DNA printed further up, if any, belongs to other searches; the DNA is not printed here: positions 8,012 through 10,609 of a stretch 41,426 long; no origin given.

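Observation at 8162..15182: A 7-kb two-gene surface-fibre/adhesin cassette sits in the otherwise conserved veg-spoVG interval, with no sortase or mobility genes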

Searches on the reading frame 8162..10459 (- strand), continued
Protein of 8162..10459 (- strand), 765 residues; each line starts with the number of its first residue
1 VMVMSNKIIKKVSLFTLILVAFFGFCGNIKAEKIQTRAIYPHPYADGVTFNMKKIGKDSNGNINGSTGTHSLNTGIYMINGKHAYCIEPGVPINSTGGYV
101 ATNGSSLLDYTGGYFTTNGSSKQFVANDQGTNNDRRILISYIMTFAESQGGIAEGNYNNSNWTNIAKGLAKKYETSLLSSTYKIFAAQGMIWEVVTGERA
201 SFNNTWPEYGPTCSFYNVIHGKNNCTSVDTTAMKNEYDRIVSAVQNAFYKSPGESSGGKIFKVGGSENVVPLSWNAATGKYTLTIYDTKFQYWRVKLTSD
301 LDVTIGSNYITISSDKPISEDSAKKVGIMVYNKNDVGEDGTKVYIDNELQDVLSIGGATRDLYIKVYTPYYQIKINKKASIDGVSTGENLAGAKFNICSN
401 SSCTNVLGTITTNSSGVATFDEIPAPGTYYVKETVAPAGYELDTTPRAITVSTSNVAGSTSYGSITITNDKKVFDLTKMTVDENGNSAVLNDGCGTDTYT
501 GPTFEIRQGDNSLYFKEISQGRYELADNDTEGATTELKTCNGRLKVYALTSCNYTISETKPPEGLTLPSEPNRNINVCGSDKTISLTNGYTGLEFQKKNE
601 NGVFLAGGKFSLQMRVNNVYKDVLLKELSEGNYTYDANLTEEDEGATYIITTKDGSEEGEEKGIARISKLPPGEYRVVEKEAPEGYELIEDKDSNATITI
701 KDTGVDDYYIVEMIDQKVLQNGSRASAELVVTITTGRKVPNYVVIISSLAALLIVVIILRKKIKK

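Call 23: search_solved_structures(query=A1, max_evalue=0.01, show_alignments=2)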
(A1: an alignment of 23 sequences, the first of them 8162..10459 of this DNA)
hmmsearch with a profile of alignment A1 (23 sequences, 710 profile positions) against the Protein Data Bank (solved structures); distinct sequences matched with E-value up to 0.01: 19.
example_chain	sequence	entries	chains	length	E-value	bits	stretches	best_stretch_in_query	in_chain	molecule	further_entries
6fwv_A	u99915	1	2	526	1.3e-13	53.6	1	284-410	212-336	Collagen Adhesion protein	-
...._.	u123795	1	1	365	9.3e-13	50.8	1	340-631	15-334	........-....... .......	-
6m7c_A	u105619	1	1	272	2.9e-11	45.9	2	325-409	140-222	Pilus assembly protein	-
7bvx_A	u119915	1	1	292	4.8e-11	45.2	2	325-409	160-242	Pilus assembly protein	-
6m3y_A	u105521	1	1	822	6.3e-10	41.4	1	325-409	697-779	Pilus assembly protein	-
6m48_A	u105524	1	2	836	6.5e-10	41.4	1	325-409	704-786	SpaC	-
9vo5_B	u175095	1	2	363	3.7e-07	32.3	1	227-407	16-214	SpaA-like prealbumin fold domain-containing protein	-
4oq1_A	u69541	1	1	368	1.9e-06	29.9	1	326-408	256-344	Cell wall surface anchor family protein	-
2ww8_A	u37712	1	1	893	4.2e-06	28.8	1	332-408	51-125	CELL WALL SURFACE ANCHOR FAMILY PROTEIN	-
5yu5_A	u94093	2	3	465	7.5e-06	28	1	546-635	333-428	Pilus assembly protein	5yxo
5z0z_A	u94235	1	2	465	7.5e-06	28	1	546-635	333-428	Pilus assembly protein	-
5z24_A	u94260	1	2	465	2e-05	26.6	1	561-635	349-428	Pilus assembly protein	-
3phs_A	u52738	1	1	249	0.00018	23.4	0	340-410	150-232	Cell wall surface anchor family protein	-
8kb2_A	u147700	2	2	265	0.0002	23.3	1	225-425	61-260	LPXTG-motif cell wall anchor domain protein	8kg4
5yxg_A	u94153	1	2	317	0.00021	23.2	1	545-635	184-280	Pilus assembly protein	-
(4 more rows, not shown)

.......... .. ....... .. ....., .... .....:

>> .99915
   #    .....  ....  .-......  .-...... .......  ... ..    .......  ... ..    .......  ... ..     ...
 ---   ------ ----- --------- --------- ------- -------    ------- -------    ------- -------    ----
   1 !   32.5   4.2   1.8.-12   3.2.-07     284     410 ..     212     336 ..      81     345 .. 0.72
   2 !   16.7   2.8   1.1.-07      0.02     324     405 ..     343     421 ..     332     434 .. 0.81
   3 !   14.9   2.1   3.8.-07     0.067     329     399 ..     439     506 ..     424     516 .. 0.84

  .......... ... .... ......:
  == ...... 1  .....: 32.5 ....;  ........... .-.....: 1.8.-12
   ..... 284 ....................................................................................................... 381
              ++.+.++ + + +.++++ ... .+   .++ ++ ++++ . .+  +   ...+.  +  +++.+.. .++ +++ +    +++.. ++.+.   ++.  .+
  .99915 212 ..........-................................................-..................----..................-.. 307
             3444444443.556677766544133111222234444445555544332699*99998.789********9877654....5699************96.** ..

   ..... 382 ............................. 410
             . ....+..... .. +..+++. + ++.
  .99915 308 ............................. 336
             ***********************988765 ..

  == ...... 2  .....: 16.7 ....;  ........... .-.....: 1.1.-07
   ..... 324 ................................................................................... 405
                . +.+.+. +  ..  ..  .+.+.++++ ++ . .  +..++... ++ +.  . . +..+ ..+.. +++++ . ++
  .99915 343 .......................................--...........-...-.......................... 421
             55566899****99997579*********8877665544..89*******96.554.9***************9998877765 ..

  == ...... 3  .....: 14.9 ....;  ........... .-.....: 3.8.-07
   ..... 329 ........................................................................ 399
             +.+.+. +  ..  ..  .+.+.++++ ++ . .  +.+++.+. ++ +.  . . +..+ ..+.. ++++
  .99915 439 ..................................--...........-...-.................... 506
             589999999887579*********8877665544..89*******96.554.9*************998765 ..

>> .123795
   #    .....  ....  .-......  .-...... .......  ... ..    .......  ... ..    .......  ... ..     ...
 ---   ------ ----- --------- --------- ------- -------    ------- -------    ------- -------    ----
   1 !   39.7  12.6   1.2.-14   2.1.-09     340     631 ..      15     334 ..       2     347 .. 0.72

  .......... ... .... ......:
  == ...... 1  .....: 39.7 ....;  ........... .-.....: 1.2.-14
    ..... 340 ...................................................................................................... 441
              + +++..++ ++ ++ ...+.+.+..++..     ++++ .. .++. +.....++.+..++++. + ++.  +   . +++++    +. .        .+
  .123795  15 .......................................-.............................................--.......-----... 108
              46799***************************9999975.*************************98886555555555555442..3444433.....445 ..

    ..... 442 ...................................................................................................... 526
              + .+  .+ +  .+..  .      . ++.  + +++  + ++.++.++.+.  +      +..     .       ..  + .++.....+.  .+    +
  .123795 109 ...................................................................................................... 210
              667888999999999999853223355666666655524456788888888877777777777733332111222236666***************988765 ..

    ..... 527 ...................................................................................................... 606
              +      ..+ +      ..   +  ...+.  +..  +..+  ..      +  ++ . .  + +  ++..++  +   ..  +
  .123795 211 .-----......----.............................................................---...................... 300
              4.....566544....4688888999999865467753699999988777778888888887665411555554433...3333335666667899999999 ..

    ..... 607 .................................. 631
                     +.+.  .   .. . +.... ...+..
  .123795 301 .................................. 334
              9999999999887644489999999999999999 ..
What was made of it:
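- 8312..9364 (-): Three SpaA/CnaB-type stalk domains with conserved Lys-Glu-Asn/Asp positions (K377/E433/N-or-D470; K478/E558/N588; K598/E679/D-or-N715). PDB profile hits to pilins and collagen adhesins (call 23).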

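Call 33: predict_structure(alignment_id=A1)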
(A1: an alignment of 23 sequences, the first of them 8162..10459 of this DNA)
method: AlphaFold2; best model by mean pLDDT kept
length: 765 residues; sequences in the alignment: 23
mean_pLDDT: 82.4   pTM: 0.64
mean pLDDT of the five models: 82.4, 81.2, 80.2, 80.0, 75.2
residues with pLDDT >= 90: 311; 70-90: 318; 50-70: 99; < 50: 37
segments of 3 or more residues with pLDDT < 50: 1-5, 26-32, 720-741
pLDDT, mean of each block of 10 residues (from residue 1): 50 72 50 67 81 70 71 83 79 59 71 69 68 84 90 63 84 91 94 88 88 92 88 95 94 92 91 92 96 86 95 94 94 73 72 82 95 96 88 96 95 97 95 94 94 93 95 89 76 84 92 93 93 93 92 91 78 85 83 85 83 88 89 89 89 69 85 88 84 79 70 75 31 35 68 78 53
secondary structure, 60 per line:
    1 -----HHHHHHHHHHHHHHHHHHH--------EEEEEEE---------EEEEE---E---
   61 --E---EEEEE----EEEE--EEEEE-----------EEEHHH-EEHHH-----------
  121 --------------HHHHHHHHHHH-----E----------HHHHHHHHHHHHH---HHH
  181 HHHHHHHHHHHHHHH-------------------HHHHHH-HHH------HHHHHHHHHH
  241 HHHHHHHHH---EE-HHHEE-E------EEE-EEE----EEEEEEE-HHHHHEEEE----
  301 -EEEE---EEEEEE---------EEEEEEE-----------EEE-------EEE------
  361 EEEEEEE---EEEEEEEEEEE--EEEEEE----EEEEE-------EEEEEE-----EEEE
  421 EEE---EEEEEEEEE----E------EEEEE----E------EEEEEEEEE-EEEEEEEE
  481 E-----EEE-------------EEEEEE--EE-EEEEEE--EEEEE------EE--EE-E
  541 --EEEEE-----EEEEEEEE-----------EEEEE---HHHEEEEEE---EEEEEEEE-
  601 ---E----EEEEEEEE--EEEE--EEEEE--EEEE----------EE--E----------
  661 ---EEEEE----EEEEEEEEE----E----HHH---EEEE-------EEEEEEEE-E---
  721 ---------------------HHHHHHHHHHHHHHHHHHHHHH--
elements in order (helices of 4 or more, strands of 3 or more residues): H6-24 E33-39 E49-53 E67-71 E76-79 E82-86 E98-100 H135-145 H162-174 H178-195 H215-220 H231-249 E269-271 E273-275 E280-286 H288-292 E293-296 E302-305 E309-314 E324-330 E342-344 E352-354 E361-367 E371-381 E384-389 E394-398 E406-411 E417-423 E427-435 E447-451 E463-471 E473-481 E487-489 E503-508 E514-519 E522-526 E543-547 E553-560 E572-576 E583-588 E592-599 E609-616 E619-622 E625-629 E632-635 E664-668 E673-681 E697-700 E708-715 H742-763
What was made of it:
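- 8162..10450 (-): Gene 2 ('TED protein'), 762 aa: a TIE-type thioester adhesin. Its start overlaps the end of gene 1 by 8 nt. AF2 model with mean pLDDT 82 (call 33).
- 10367..10450 (-): Cleavable Sec signal peptide (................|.). It models as a helix with low pLDDT (call 33).
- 8165..8233 (-): C-terminal TM helix (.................) and basic tail RKKIKK. AF2 helix at 742-763 (call 33).
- On TIE proteins / thioester-domain (TED) adhesins: AF2 mean pLDDT 82 (call 33).
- The AF2 model has mean pLDDT 82 (call 33). Unstructured in the model (call 33).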

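Call 36: fold_search(model_id=the predicted structure, library=pdb)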
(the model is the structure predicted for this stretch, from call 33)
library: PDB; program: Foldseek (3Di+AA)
matches with E <= 10: 1159; with E <= 0.001: 150
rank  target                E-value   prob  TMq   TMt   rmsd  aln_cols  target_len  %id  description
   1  6fwv_B                2.9e-24  1.00  0.27  0.36  22.6       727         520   16  The Bacillus anthracis TIE protein (released 2018-08-08)
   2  6fwv_A                5.0e-24  1.00  0.25  0.34  23.0       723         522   16  The Bacillus anthracis TIE protein (released 2018-08-08)
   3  4oq1                  6.9e-14  1.00  0.18  0.34  23.0       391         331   15  Structure of the Streptococcal ancillary pilin (released 2014-04-23)
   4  5z0z_A                1.1e-12  1.00  0.13  0.22  23.2       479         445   16  Crystal structure of shaft pilin spaD from Lactobacillus rhamnosus GG - D242A mutant (released 2018-06-20)
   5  5yu5_B                1.2e-12  1.00  0.13  0.21  23.6       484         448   16  Crystal structure of shaft pilin spaD from Lactobacillus rhamnosus GG (released 2018-06-20)
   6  5yu5_A                1.3e-12  1.00  0.13  0.22  22.5       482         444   16  Crystal structure of shaft pilin spaD from Lactobacillus rhamnosus GG (released 2018-06-20)
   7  5z24_B                1.5e-12  1.00  0.13  0.22  23.5       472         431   16  Crystal structure of shaft pilin spaD from Lactobacillus rhamnosus GG - K365A mutant (released 2018-06-20)
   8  5z24_A                2.6e-12  1.00  0.13  0.21  21.9       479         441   15  Crystal structure of shaft pilin spaD from Lactobacillus rhamnosus GG - K365A mutant (released 2018-06-20)
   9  5z0z_B                3.8e-12  1.00  0.14  0.23  23.8       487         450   16  Crystal structure of shaft pilin spaD from Lactobacillus rhamnosus GG - D242A mutant (released 2018-06-20)
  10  5hts_C                5.3e-12  1.00  0.15  0.35  10.1       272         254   18  Crystal structure of shaft pilin spaA from Lactobacillus rhamnosus GG - D295N mutant (released 2016-07-20)
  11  3rkp_A                5.3e-12  1.00  0.13  0.26  24.4       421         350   14  Crystal structure of BcpA*(D312A), the major pilin subunit of Bacillus cereus (released 2012-05-30)
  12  5j4m_C                1.5e-11  1.00  0.15  0.35  10.1       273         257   18  Crystal structure of shaft pilin SpaA from Lactobacillus rhamnosus GG - E269A/D295N double mutant (released 2016-07-20)
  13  5f44_B                2.0e-11  1.00  0.15  0.34  10.2       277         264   17  Crystal structure of shaft pilin spaA from Lactobacillus rhamnosus GG (released 2016-07-20)
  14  5f44_A                2.9e-11  1.00  0.15  0.34  10.0       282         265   17  Crystal structure of shaft pilin spaA from Lactobacillus rhamnosus GG (released 2016-07-20)
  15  5hdl_A                3.1e-11  1.00  0.15  0.34  10.2       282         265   17  Crystal structure of shaft pilin spaA from Lactobacillus rhamnosus GG - E269A mutant (released 2016-07-20)
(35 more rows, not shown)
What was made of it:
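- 8162..10450 (-): Foldseek top hit 6fwv, BaTIE (call 36).
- On TIE proteins / thioester-domain (TED) adhesins: Foldseek top hit 6fwv (BaTIE) at E 2.9e-24 (call 36).
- Closest known: TIE proteins. Same: It is the best structural match (call 36).
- Foldseek best hit is BaTIE 6fwv at E 2.9e-24 over 727 columns (call 36).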

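Call 47: search_protein_families(library=pfam, proteins=[L020:2845-3975:+, L020:3978-4721:+, L020:4803-6467:+, L020:6552-8885:+, L020:8887-9693:+, L020:9758-12007:+, L020:12229-13851:+, L020:13889-15076:+, L020:15126-15632:+, L020:15673-17028:+], max_evalue=0.001)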
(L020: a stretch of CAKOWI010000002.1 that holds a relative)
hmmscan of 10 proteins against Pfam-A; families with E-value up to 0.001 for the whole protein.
L020:2845-3975:+ (376 aa): 3 families
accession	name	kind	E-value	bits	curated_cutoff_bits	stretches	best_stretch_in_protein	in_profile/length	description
PF01556.23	DnaJ_C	-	2.2e-46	158.1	26.6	1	132-342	5-152/152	DnaJ C terminal domain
PF00226.36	DnaJ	-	5.5e-27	94.1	27.8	1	4-65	1-63/63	DnaJ domain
PF00684.25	DnaJ_CXXCXGXG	-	1.4e-13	51.4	32.7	1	155-216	1-65/65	DnaJ central domain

L020:3978-4721:+ (247 aa): 0 families

L020:4803-6467:+ (554 aa): 3 families
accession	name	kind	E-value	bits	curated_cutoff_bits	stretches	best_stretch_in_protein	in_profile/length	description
PF04539.22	Sigma70_r3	-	2.8e-13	50.2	25.3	1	247-320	2-73/78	Sigma-70 region 3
PF04542.20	Sigma70_r2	-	2.2e-10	40.6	24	1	168-229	1-61/71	Sigma-70 region 2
PF00140.25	Sigma70_r1_2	-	4e-10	39.9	22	1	130-162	1-33/34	Sigma-70 factor, region 1.2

L020:6552-8885:+ (777 aa): 2 families
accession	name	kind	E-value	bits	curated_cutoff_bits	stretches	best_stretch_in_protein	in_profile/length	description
PF00122.25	E1-E2_ATPase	-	3.8e-39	134.5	28.1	1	96-274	4-180/181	E1-E2 ATPase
PF00702.32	Hydrolase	-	1.5e-18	68.3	26.4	1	291-541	1-190/191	haloacid dehalogenase-like hydrolase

L020:8887-9693:+ (268 aa): 3 families
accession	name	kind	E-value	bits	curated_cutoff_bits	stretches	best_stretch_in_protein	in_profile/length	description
PF08282.18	Hydrolase_3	-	4.2e-44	151.6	20.9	1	5-257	1-255/255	haloacid dehalogenase-like hydrolase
PF05116.19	S6PP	-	2.1e-14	54.1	20.3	2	180-239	156-216/247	Sucrose-6F-phosphate phosphohydrolase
PF00702.32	Hydrolase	-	0.00033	21.5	26.4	0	2-221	1-187/191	haloacid dehalogenase-like hydrolase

L020:9758-12007:+ (749 aa): 2 families
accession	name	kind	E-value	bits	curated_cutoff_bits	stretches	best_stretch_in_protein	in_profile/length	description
PF17802.7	SpaA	-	6.9e-28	97.1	23.1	2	375-453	2-81/91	Prealbumin-like fold domain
PF08341.16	TED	-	2.8e-05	24.9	22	1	83-247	2-99/102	Thioester domain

L020:12229-13851:+ (540 aa): 6 families
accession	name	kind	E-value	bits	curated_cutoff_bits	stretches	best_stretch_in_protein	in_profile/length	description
PF09334.17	tRNA-synt_1g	-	3.7e-115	385.2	20.1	2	171-385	172-390/391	tRNA synthetases class I (M)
PF00133.28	tRNA-synt_1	-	1e-28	100.7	22.7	2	25-239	21-243/414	tRNA synthetases class I (I, L, M and V)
PF19303.5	Anticodon_3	-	4.8e-10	39.9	23.5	1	403-531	7-140/152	Anticodon binding domain of methionyl tRNA ligase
PF01406.26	tRNA-synt_1e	-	1.2e-08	35.2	27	1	29-148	12-128/301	tRNA synthetases class I (C) catalytic domain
PF01921.24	tRNA-synt_1f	-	1.7e-08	34.2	27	1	14-69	3-63/360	tRNA synthetases class I (K)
PF08264.19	Anticodon_1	-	1.9e-06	28.3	25.1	1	407-516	1-106/148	Anticodon-binding domain of tRNA ligase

L020:13889-15076:+ (395 aa): 2 families
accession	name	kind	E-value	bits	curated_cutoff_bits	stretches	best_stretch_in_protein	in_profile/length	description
PF01464.25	SLT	-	3.1e-15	56.2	21.3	1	228-345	2-108/117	Transglycosylase SLT domain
PF13702.11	Lysozyme_like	-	0.00063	19.8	25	0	290-339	47-99/165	Lysozyme-like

L020:15126-15632:+ (168 aa): 0 families

L020:15673-17028:+ (451 aa): 1 family
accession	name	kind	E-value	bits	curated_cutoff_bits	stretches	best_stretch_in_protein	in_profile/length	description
PF02511.20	Thy1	-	2.8e-09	37.4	24.8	1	33-187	15-153/191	Thymidylate synthase complementing protein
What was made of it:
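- A solo paralogue (L020) has no adjacent giant gene (call 47), so the adhesin may not need to be co-encoded with its partner.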

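Call 77: search_dna_similar(query=window:8165-10450:-, collection=plasmids, mode=protein, max_rows=12)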
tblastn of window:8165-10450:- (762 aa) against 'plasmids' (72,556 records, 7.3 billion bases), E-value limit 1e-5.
Records with a match: 110; places in all: 138; records where one place covers at least 80% of the query: 1.
Best place of each record, by identity: <60% 110.
By first word of the organism name: Bacillus 72; Lacticaseibacillus 11; Enterococcus 10; Clostridium 8; Listeria 5; Finegoldia 2; Monoglobus 1; Vagococcus 1.
By predicted mobility (MOB-suite, as given by PLSDB): non-mobilizable 57; mobilizable 44; conjugative 9.
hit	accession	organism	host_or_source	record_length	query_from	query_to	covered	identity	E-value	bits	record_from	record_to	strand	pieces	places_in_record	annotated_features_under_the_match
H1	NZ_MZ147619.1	Listeria ivanovii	-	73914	1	701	92%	23.6%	5e-7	61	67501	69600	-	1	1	SpaA isopeptide-forming pilin-related protein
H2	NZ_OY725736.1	Monoglobus pectinilyticus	-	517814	4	430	56%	26.5%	4e-7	62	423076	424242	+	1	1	SpaA isopeptide-forming pilin-related protein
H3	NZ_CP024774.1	Bacillus thuringiensis LM1212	Oryctes gigas,whole organism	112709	385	715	43%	29.0%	9e-8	64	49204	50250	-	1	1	SpaA isopeptide-forming pilin-related protein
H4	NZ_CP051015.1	Bacillus tropicus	Oryctes gigas,whole organism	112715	385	715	43%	29.0%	9e-8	64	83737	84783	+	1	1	SpaA isopeptide-forming pilin-related protein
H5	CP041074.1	Bacillus tropicus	Oryctes gigas,whole organism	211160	385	715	43%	29.0%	9e-8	64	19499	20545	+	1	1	TQXA domain-containing protein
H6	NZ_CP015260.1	Bacillus wiedmannii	Caenorhabditis elegans,whole organism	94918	385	715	43%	28.5%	3e-9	69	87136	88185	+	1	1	SpaA isopeptide-forming pilin-related protein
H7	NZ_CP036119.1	Bacillus mycoides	cell culture,soil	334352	382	715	44%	27.7%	2e-7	63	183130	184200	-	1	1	VaFE repeat-containing surface-anchored protein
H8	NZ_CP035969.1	Bacillus mycoides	cell culture,soil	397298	382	715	44%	27.7%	2e-7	63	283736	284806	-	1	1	VaFE repeat-containing surface-anchored protein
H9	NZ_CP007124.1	Lacticaseibacillus paracasei N1115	traditional homemade dairy product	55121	383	689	40%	29.7%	2e-7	63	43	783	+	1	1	LPXTG cell wall anchor domain-containing protein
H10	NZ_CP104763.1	Enterococcus raffinosus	-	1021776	341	685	45%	26.2%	4e-7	62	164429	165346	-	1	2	record has no annotation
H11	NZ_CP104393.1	Enterococcus raffinosus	fermented food (Meju)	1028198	341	685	45%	26.2%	4e-7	62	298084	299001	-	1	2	record has no annotation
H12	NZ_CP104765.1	Enterococcus raffinosus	Homo sapiens,urine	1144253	341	685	45%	26.2%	4e-7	62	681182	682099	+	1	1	record has no annotation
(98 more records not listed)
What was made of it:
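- Closest known: TIEpLS20. Different: Sequence similarity to plasmid TIE proteins is only remote (call 77).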
